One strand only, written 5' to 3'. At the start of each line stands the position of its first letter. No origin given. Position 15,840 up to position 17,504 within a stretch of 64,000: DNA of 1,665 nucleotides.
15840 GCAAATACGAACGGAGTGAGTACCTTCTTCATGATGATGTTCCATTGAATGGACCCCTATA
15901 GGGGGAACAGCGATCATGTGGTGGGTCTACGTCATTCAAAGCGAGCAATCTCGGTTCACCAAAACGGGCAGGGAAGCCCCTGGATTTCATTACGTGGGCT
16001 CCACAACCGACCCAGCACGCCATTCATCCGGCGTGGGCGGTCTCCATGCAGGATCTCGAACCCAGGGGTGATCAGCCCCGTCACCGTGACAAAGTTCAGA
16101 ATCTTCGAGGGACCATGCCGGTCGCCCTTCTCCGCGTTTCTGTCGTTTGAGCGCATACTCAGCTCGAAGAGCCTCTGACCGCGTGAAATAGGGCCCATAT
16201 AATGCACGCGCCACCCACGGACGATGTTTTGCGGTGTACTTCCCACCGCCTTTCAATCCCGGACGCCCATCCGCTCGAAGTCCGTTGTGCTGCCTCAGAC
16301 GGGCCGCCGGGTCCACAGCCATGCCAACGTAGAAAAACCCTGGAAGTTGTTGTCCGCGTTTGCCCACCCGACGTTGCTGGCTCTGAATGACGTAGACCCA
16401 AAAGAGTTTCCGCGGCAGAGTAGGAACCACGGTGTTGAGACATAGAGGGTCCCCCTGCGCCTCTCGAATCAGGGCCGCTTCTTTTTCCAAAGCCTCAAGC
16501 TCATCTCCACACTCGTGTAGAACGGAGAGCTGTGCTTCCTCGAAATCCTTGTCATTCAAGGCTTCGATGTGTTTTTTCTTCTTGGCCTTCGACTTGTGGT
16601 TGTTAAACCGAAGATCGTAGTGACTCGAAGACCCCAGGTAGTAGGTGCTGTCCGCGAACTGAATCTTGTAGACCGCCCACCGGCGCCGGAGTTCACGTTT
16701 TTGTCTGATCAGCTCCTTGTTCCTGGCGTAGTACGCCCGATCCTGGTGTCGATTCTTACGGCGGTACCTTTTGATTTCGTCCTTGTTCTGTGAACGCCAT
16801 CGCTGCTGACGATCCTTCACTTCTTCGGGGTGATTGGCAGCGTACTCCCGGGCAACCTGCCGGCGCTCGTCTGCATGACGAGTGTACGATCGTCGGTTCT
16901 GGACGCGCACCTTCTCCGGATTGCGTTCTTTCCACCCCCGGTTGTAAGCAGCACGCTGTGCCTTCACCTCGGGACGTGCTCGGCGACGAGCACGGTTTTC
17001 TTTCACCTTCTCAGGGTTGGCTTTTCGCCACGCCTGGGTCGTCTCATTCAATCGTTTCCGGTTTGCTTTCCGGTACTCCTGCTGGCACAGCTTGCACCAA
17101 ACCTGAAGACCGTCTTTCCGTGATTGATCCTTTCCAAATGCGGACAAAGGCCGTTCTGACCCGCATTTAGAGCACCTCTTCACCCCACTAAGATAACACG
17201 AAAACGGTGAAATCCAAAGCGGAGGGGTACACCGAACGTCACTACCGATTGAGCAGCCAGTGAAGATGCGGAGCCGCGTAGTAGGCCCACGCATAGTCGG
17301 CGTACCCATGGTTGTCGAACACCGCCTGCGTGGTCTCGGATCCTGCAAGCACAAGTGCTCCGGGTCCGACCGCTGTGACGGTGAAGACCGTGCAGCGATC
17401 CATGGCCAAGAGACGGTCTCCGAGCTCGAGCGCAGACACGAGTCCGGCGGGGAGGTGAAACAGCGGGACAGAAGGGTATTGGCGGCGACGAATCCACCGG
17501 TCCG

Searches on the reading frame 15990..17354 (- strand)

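Call 27: search_protein_families(library=phrogs, proteins=[window:15990-17354:-], max_evalue=0.001)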
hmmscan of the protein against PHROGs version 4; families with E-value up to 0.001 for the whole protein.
window:15990-17354:- (454 aa): 8 families
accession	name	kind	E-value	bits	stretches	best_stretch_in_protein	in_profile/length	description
phrog_1035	-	DNA, RNA and nucleotide metabolism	3.1e-13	51.2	1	54-127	59-138/271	endonuclease VII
phrog_2340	-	DNA, RNA and nucleotide metabolism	4.9e-09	37.5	1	58-152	8-108/171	endonuclease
phrog_5558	-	moron, auxiliary metabolic gene and host takeover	1.5e-06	29.5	1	59-180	9-121/130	Lar-like restriction alleviation protein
phrog_2633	-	DNA, RNA and nucleotide metabolism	2.3e-06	28.8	1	57-111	12-66/142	endonuclease VII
phrog_12813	-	unknown function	8.7e-06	26.7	1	54-100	149-195/199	-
phrog_314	-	DNA, RNA and nucleotide metabolism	5e-05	23.4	1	189-308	145-262/574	homing endonuclease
phrog_6611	-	unknown function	0.00015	22.9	1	58-96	141-179/180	-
phrog_3273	-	unknown function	0.00044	21.3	0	59-104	23-70/75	-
